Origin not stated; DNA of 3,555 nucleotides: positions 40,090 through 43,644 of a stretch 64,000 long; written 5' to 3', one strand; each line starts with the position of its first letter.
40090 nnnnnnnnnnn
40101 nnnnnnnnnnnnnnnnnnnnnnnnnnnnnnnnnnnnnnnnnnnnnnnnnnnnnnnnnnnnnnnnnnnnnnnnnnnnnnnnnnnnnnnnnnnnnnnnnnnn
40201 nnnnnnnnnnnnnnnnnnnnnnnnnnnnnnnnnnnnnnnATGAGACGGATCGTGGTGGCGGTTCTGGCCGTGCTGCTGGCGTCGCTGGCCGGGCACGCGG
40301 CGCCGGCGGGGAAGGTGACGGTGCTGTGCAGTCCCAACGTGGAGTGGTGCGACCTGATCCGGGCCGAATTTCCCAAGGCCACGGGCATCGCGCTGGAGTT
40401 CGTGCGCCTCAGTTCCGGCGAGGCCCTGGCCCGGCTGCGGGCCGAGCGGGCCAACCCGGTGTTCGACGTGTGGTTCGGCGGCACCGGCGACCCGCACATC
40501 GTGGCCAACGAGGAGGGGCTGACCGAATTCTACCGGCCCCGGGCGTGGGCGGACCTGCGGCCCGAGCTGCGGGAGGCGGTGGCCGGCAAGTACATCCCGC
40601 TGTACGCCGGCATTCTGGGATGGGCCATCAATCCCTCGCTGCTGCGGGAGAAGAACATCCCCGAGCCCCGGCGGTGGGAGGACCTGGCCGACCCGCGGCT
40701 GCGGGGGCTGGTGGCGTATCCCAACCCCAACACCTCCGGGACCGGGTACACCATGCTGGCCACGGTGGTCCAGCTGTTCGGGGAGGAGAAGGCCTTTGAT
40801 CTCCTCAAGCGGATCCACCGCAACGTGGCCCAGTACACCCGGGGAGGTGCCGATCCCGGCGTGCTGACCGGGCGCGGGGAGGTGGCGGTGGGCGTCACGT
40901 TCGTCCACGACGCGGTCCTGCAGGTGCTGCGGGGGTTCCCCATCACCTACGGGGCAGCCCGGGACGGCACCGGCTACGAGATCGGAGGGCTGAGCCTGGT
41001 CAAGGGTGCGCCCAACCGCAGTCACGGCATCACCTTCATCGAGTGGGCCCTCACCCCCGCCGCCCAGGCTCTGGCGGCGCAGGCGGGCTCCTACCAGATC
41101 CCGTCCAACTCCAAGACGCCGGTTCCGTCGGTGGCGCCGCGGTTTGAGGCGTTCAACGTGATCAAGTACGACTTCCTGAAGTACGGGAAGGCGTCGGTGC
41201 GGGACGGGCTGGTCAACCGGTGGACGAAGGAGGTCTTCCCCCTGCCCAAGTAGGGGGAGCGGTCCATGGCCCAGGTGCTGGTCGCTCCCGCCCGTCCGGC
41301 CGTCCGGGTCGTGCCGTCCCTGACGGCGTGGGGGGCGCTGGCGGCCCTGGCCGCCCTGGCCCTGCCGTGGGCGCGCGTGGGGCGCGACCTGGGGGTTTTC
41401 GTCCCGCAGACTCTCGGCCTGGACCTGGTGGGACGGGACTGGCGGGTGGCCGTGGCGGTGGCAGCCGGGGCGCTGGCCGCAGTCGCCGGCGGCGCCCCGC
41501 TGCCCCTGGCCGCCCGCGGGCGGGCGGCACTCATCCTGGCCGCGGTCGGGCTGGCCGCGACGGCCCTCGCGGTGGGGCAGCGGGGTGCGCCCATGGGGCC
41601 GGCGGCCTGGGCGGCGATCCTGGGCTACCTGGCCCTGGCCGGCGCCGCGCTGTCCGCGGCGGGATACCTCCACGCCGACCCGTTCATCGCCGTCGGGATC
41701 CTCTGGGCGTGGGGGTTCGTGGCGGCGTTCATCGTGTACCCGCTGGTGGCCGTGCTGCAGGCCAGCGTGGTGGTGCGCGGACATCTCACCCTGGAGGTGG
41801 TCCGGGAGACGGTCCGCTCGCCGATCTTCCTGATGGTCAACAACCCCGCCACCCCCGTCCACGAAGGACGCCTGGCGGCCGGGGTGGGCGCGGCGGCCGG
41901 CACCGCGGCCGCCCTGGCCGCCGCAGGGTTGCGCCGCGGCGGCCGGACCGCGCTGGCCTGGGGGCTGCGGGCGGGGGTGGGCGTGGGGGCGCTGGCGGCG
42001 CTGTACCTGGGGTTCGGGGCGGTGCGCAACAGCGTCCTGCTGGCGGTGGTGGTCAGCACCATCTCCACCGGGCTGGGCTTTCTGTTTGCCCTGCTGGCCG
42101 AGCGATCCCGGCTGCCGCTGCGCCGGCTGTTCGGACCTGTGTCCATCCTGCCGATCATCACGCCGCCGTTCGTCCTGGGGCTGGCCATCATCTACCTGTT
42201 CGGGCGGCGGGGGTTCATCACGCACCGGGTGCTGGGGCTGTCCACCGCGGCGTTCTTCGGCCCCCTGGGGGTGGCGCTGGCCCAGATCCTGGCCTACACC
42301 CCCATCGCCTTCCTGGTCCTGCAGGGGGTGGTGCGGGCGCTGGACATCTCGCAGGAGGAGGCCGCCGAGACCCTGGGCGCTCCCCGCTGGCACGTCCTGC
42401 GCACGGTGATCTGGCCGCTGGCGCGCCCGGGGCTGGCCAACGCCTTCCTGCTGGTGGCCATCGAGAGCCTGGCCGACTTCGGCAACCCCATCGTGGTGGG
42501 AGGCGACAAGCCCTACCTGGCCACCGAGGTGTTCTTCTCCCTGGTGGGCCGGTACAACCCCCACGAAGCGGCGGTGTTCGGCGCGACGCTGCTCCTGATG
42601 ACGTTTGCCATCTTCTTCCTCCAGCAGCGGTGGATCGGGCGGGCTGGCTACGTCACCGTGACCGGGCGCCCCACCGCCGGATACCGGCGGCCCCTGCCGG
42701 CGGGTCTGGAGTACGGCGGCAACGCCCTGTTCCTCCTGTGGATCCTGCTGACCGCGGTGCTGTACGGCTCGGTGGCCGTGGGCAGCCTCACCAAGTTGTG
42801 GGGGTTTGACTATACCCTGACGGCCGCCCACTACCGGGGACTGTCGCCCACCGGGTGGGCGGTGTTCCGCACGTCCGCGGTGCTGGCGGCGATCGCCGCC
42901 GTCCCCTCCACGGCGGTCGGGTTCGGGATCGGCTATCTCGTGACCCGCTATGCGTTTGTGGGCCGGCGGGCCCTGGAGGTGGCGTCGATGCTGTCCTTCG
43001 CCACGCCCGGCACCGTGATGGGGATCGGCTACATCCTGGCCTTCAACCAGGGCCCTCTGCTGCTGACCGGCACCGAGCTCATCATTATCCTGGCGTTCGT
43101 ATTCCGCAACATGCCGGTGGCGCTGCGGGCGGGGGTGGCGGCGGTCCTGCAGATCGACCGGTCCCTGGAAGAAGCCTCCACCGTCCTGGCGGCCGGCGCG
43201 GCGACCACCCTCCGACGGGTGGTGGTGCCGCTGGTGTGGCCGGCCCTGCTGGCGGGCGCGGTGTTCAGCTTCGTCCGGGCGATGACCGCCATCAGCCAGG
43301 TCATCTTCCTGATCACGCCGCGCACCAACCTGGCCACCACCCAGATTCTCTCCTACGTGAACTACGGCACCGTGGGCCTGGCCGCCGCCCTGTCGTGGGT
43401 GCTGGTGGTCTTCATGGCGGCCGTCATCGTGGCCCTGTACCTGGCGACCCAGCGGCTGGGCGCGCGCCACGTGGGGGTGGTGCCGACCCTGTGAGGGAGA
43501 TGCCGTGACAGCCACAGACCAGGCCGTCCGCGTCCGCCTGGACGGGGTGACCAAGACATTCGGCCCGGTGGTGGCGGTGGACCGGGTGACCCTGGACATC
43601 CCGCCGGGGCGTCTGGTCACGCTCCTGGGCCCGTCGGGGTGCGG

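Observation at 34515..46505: Duplicated FbpABC-type transporters interleaved with a creatininase-family amidohydrolase, TIM-barrel isomerases, a class-I aldolase and hydroxypyruvate isomerase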

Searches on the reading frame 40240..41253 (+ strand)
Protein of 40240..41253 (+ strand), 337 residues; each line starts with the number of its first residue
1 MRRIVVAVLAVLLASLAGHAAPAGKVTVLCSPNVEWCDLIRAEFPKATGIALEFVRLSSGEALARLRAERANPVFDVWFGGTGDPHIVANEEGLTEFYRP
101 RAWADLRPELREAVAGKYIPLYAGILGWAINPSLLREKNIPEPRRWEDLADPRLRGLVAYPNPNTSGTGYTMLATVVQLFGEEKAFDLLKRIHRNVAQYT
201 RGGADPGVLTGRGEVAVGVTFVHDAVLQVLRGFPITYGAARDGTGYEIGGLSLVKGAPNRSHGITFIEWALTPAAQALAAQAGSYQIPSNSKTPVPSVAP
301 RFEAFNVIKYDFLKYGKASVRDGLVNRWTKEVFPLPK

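Call 7: search_protein_families(library=pfam, proteins=[window:40240-41253:+])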
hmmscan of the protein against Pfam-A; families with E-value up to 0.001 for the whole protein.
window:40240-41253:+ (337 aa): 4 families
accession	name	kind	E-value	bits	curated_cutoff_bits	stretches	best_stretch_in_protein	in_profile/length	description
PF13343.11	SBP_bac_6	-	6.7e-22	78.6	24.6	1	91-314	26-243/245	Bacterial extracellular solute-binding protein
PF13416.11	SBP_bac_8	-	1.2e-13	52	27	1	42-292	4-264/279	Bacterial extracellular solute-binding protein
PF13531.11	SBP_bac_11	-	2.1e-13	51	25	1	27-283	2-225/227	Bacterial extracellular solute-binding protein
PF01547.30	SBP_bac_1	-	5.9e-11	43.4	26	1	39-277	13-307/307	Bacterial extracellular solute-binding protein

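Call 8: search_protein_families(library=ncbifam, proteins=[window:40240-41253:+])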
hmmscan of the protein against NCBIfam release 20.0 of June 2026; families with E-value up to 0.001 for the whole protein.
window:40240-41253:+ (337 aa): 4 families
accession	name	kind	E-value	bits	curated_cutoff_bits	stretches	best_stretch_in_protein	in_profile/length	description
TIGR03261.1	phnS2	equivalog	2.8e-48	164.7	392.75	1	5-331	3-328/334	putative 2-aminoethylphosphonate ABC transporter substrate-binding protein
NF011620.1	PRK15046.1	equivalog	1.4e-28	99.6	310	1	2-289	3-290/334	2-aminoethylphosphonate ABC transporter substrate-binding protein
TIGR03227.1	PhnS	equivalog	4.1e-28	98.3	395.3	1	12-295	21-306/360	2-aminoethylphosphonate ABC transporter substrate-binding protein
TIGR01254.1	sfuA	subfamily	7.6e-12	45.1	93.4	1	40-297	23-276/306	thiamine ABC transporter substrate-binding protein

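Call 17: search_solved_structures(query=window:40240-41253:+, max_evalue=0.001, show_alignments=2)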
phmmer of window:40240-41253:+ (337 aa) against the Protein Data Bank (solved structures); distinct sequences matched with E-value up to 0.001: 22.
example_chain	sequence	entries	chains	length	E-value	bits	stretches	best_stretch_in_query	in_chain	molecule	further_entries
8x1a_B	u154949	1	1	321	5.2e-66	226.4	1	23-332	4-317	Iron(III) ABC transporter, periplasmic iron-compound-binding protein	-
4r72_A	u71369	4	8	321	1e-65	225.5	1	23-332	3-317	ABC-type Fe3+ transport system, periplasmic component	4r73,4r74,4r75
6wce_A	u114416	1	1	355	5.3e-57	196.8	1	20-332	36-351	Pyridoxal-5-phosphate binding protein A (P5PA)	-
4r6y_A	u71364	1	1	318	2.5e-11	46.6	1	35-291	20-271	Putative 2-aminoethylphosphonate-binding periplasmic protein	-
2pt1_A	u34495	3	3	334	3.8e-10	42.7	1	38-305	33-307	Iron transport protein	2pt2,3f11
6lki_A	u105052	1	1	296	1.2e-08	37.8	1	42-269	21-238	ABC transporter, solute-binding protein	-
6lkg_A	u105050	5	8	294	1.3e-08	37.7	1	43-269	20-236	ABC transporter, solute-binding protein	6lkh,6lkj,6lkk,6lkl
6g7n_A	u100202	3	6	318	2e-08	37.1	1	39-319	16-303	Extracellular solute-binding protein, family 1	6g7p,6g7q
7li0_A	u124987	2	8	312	4.5e-08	35.9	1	42-313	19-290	Fe(3+) ABC transporter substrate-binding protein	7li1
6ivy_A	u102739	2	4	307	1.2e-07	34.5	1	42-289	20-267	Periplasmic Ferric iron-binding Protein HitA | Ferric iron-binding periplasmic protein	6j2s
6iwf_A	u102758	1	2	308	1.3e-07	34.4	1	42-288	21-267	Ferric iron-binding protein HitA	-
2voz_A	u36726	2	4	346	5.8e-07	32.3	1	53-295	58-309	PERIPLASMIC IRON-BINDING PROTEIN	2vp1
1y9u_A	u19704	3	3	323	4.9e-06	29.2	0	235-306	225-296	putative iron binding protein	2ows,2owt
5l9s_A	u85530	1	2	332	7.3e-06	28.7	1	44-291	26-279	ABC transporter, substrate binding protein (Mannopine)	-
7w3w_A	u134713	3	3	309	9.5e-06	28.3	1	42-288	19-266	Iron-utilization periplasmic protein | Ferric iron ABC transporter iron-binding protein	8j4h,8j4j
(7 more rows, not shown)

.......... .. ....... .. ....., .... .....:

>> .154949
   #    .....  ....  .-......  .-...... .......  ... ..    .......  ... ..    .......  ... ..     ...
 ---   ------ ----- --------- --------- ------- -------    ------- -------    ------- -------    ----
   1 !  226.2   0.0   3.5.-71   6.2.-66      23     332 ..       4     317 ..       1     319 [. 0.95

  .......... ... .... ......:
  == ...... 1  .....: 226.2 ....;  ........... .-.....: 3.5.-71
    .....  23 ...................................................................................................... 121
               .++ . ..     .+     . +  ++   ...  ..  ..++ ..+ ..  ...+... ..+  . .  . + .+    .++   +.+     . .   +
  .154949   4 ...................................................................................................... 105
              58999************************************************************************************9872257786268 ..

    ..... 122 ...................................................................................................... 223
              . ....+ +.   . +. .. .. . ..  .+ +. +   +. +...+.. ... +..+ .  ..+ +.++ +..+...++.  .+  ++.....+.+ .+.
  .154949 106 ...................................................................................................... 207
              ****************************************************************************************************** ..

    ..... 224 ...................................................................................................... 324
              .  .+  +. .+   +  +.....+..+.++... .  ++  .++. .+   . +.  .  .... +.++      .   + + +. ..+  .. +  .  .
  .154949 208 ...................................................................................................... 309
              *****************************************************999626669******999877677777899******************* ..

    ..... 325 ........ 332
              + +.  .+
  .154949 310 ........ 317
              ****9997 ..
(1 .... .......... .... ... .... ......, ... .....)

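Call 27: find_homologous_proteins(query=window:40240-41253:+, max_evalue=1e-20)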
Query window:40240-41253:+ (337 aa): 2706 proteins with E <= 1e-20 among 8000 candidates; the best 120 are listed.
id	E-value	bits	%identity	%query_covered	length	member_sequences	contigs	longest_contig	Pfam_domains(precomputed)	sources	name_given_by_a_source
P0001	1.1e-224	763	100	100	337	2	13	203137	PF13531.12,PF13416.12,PF13343.12,PF01547.31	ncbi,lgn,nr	ncbi:MAG: ABC transporter substrate-binding protein [Armatimonadota bacterium]|nr:ABC transporter su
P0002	5.1e-211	718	93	100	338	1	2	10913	PF13531.12,PF13416.12,PF13343.12,PF01547.31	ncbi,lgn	-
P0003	1.7e-196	670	85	100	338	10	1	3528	PF13531.12,PF13416.12,PF13343.12,PF01547.31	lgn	-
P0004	1.3e-195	667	87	94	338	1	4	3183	PF13531.12,PF13416.12,PF13343.12,PF01547.31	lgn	-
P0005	9.3e-195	665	87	94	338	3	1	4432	PF13531.12,PF13416.12,PF13343.12,PF01547.31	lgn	-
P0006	2.1e-192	657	87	94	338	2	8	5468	PF13531.12,PF13416.12,PF13343.12,PF01547.31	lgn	-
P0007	2.6e-192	657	83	100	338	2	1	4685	PF13531.12,PF13416.12,PF13343.12,PF01547.31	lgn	-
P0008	3.6e-192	656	83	100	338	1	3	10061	PF13531.12,PF13416.12,PF13343.12,PF01547.31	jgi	jgi:iron(III) transport system substrate-binding protein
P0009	1.1e-190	651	87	94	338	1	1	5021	PF13531.12,PF13416.12,PF13343.12,PF01547.31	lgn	-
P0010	2.0e-190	650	82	100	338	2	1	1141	PF13531.12,PF13416.12,PF13343.12,PF01547.31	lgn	-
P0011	2.5e-190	650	82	100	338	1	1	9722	PF13531.12,PF13416.12,PF13343.12,PF01547.31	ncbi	-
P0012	2.1e-189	647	85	94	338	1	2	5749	PF13531.12,PF13416.12,PF13343.12,PF01547.31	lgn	-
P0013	5.5e-189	646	80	100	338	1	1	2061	PF13531.12,PF13416.12,PF13343.12,PF01547.31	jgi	jgi:iron(III) transport system substrate-binding protein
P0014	9.2e-189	645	83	100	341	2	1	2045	PF13531.12,PF13416.12,PF13343.12,PF01547.31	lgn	-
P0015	2.1e-187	640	81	100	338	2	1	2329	PF13531.12,PF13416.12,PF13343.12,PF01547.31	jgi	jgi:iron(III) transport system substrate-binding protein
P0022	2.0e-182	624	79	100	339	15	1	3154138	PF13531.12,PF13416.12,PF13343.12,PF01547.31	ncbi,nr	ncbi:MAG: ABC transporter substrate-binding protein [Armatimonadota bacterium]|nr:ABC transporter su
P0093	1.4e-170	585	73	100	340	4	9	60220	PF13531.12,PF13416.12,PF13343.12,PF01547.31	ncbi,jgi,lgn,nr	ncbi:MAG: ABC transporter substrate-binding protein [Armatimonadetes bacterium]|nr:ABC transporter s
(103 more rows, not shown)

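Call 28: find_encoding_contigs(protein=P0022, flank=10000, max_places=2)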
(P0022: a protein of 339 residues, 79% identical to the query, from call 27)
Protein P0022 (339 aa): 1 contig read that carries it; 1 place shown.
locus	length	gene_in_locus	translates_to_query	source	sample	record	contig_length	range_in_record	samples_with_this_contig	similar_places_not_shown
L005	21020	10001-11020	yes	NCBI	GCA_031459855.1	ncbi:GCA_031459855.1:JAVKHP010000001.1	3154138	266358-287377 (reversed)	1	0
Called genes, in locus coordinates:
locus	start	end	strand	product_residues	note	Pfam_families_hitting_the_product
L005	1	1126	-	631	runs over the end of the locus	PF00395:SLH, PF05036:SPOR, PF09992:NAGPA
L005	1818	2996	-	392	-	PF02771:Acyl-CoA_dh_N, PF02770:Acyl-CoA_dh_M, PF00441:Acyl-CoA_dh_1, PF08028:Acyl-CoA_dh_2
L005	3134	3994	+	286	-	PF01261:AP_endonuc_2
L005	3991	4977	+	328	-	PF01408:GFO_IDH_MocA, PF02894:GFO_IDH_MocA_C, PF22725:GFO_IDH_MocA_C3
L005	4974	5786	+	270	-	PF00702:Hydrolase, PF05116:S6PP (weak), PF08282:Hydrolase_3, PF05116:S6PP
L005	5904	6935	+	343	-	PF01547:SBP_bac_1, PF13531:SBP_bac_11, PF13416:SBP_bac_8, PF13343:SBP_bac_6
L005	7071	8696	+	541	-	PF00528:BPD_transp_1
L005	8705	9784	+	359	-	PF00005:ABC_tran, PF13304:AAA_21 (faint), PF08402:TOBE_2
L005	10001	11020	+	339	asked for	PF13531:SBP_bac_11, PF01547:SBP_bac_1, PF13416:SBP_bac_8, PF13343:SBP_bac_6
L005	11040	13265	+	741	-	PF00528:BPD_transp_1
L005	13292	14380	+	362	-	PF00005:ABC_tran, PF13304:AAA_21 (faint), PF08402:TOBE_2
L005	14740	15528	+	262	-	PF01261:AP_endonuc_2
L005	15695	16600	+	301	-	PF02826:2-Hacid_dh_C (weak), PF03446:NAD_binding_2, PF03807:F420_oxidored (faint), PF14833:NAD_binding_11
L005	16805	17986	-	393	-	PF13482:RNase_H_2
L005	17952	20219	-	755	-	PF00270:DEAD, PF04851:ResIII, PF00271:Helicase_C, PF22982:WHD_HRQ1, PF09369:MZB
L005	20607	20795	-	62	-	-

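Call 29: find_encoding_contigs(protein=P0093, flank=10000, max_places=2)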
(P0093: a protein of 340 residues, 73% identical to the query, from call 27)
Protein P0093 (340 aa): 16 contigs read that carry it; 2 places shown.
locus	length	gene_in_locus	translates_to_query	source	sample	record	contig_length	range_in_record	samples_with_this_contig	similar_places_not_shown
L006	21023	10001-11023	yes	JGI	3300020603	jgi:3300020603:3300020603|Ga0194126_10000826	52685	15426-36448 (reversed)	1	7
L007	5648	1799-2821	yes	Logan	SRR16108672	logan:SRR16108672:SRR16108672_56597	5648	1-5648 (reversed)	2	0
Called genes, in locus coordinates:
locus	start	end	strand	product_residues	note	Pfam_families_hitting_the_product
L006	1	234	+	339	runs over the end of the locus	PF01547:SBP_bac_1, PF13416:SBP_bac_8, PF13531:SBP_bac_11, PF13343:SBP_bac_6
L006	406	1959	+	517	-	PF00528:BPD_transp_1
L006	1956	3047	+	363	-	PF00005:ABC_tran, PF13304:AAA_21 (faint), PF08402:TOBE_2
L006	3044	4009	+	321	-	PF02633:Creatininase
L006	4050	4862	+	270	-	PF01261:AP_endonuc_2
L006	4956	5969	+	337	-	PF01547:SBP_bac_1, PF13531:SBP_bac_11, PF13416:SBP_bac_8, PF13343:SBP_bac_6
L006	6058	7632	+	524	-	PF00528:BPD_transp_1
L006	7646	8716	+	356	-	PF00005:ABC_tran, PF13304:AAA_21 (faint), PF08402:TOBE_2 (weak)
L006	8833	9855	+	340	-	PF13531:SBP_bac_11, PF01547:SBP_bac_1, PF13416:SBP_bac_8, PF13343:SBP_bac_6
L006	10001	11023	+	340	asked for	PF13531:SBP_bac_11, PF01547:SBP_bac_1, PF13416:SBP_bac_8, PF13343:SBP_bac_6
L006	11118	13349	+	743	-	PF00528:BPD_transp_1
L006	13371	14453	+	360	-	PF00005:ABC_tran, PF17850:CysA_C_terminal (faint), PF13304:AAA_21 (faint), PF08402:TOBE_2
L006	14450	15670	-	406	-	PF00365:PFK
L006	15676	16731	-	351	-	PF22649:Cgl0159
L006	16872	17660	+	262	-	PF01261:AP_endonuc_2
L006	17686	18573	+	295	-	PF03446:NAD_binding_2, PF14833:NAD_binding_11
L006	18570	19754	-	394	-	PF13482:RNase_H_2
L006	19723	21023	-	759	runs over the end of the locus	PF00270:DEAD, PF04851:ResIII (weak), PF00271:Helicase_C, PF22982:WHD_HRQ1, PF09369:MZB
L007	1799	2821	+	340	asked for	PF13531:SBP_bac_11, PF01547:SBP_bac_1, PF13416:SBP_bac_8, PF13343:SBP_bac_6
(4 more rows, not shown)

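Call 64: search_protein_families(library=ncbifam, proteins=[L006:14450-15670:-], max_evalue=1e-20)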
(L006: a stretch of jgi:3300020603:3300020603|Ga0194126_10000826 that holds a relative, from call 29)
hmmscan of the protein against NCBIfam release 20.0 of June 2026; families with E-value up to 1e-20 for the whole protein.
L006:14450-15670:- (406 aa): 6 families
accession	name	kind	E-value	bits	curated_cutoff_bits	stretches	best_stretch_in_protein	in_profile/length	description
NF010675.0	PRK14072.1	subfamily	2.6e-151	504.1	273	1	6-394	4-403/416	diphosphate--fructose-6-phosphate 1-phosphotransferase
TIGR02483.1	PFK_mixed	subfamily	1.9e-37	129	430.55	1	10-335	4-312/325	phosphofructokinase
NF002872.1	PRK03202.1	subfamily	9.6e-34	116.8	253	1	12-340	7-296/323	ATP-dependent 6-phosphofructokinase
NF005301.0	PRK06830.1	equivalog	6.3e-32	110.6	400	1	13-337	89-405/445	ATP-dependent 6-phosphofructokinase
NF041103.1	PFKA_PPi_Ttgales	equivalog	1e-22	80.8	550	1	13-343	6-342/407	diphosphate--fructose-6-phosphate 1-phosphotransferase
TIGR02482.1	PFKA_ATP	equivalog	9.4e-21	74.1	371.35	0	10-288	4-272/301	6-phosphofructokinase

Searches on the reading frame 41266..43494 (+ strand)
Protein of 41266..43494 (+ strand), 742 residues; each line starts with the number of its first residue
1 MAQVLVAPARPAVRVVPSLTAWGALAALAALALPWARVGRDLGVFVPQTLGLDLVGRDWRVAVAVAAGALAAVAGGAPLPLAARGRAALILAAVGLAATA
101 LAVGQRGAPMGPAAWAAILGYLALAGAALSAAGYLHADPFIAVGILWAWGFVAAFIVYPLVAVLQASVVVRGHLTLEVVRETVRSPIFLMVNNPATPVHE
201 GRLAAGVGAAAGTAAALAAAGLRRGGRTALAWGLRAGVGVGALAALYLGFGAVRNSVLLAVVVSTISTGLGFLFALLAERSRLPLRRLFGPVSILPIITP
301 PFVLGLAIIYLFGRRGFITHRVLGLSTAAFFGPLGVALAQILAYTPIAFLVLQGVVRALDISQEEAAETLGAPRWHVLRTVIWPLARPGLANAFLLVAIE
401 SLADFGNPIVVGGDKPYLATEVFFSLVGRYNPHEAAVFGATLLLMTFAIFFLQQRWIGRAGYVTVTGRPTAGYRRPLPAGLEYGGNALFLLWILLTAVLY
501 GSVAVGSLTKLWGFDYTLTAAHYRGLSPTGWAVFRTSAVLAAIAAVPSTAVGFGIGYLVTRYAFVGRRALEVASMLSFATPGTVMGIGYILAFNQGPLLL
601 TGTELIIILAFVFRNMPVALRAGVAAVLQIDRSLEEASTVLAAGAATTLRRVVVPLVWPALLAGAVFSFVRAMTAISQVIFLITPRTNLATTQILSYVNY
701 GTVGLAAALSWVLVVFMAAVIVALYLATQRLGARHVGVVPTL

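Call 7: search_protein_families(library=pfam, proteins=[window:41266-43494:+])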
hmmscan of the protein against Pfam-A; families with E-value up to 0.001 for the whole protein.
window:41266-43494:+ (742 aa): 1 family
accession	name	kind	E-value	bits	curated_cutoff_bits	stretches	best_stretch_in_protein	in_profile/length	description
PF00528.27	BPD_transp_1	-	2.3e-24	86.6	26.4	2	271-452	1-173/184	Binding-protein-dependent transport system inner membrane component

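Call 8: search_protein_families(library=ncbifam, proteins=[window:41266-43494:+])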
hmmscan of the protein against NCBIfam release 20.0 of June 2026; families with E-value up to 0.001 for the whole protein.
window:41266-43494:+ (742 aa): 27 families (the best 25 are shown)
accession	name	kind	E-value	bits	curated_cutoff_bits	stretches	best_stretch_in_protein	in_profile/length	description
TIGR03262.1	PhnU2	equivalog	1.9e-77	261.2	593.25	1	252-734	55-539/546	putative 2-aminoethylphosphonate ABC transporter permease subunit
TIGR02141.1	modB_ABC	equivalog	1.6e-38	132.4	182.6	2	256-453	3-202/208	molybdate ABC transporter permease subunit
TIGR02139.1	permease_CysT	equivalog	2.8e-35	122.2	246.1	2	252-452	51-254/265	sulfate ABC transporter permease subunit CysT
TIGR01581.1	Mo_ABC_porter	hypoth_equivalog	2.9e-34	118.5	210.3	2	253-452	23-224/225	ABC transporter permease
TIGR00969.1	3a0106s02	subfamily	7.3e-34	117.5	240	2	252-453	62-266/272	sulfate ABC transporter permease subunit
NF008208.0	PRK10971.1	equivalog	2.9e-29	102.4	415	2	255-455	62-269/277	sulfate/thiosulfate ABC transporter permease CysT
NF006939.0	PRK09421.1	equivalog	9.1e-27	93.9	262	2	252-410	11-170/230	molybdate ABC transporter permease subunit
NF011624.0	PRK15050.1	equivalog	3.7e-24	85.4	247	2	252-450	74-279/297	2-aminoethylphosphonate ABC transporter permease subunit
NF007047.0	PRK09500.1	equivalog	3.5e-23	82.5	326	2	534-728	60-253/257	spermidine/putrescine ABC transporter permease PotC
TIGR02140.1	permease_CysW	equivalog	2.1e-21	76.6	329.1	2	252-452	48-249/261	sulfate ABC transporter permease subunit CysW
TIGR03226.1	PhnU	equivalog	1.8e-20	73.6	283.45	2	255-461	95-308/311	2-aminoethylphosphonate ABC transporter permease subunit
NF040839.1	tungstate_WtpB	equivalog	1.2e-14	54.5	340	2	531-725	43-245/251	tungstate ABC transporter permease WtpB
TIGR03255.1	PhnV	equivalog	4.1e-14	52.9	358.7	2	502-732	33-269/270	2-aminoethylphosphonate ABC transport system, membrane component PhnV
NF007044.0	PRK09497.1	equivalog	7.4e-14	51.9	348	2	252-450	64-269/285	spermidine/putrescine ABC transporter permease PotB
NF008620.0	PRK11602.1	equivalog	5.4e-13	48.8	442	2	252-414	65-227/291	sulfate/thiosulfate ABC transporter permease CysW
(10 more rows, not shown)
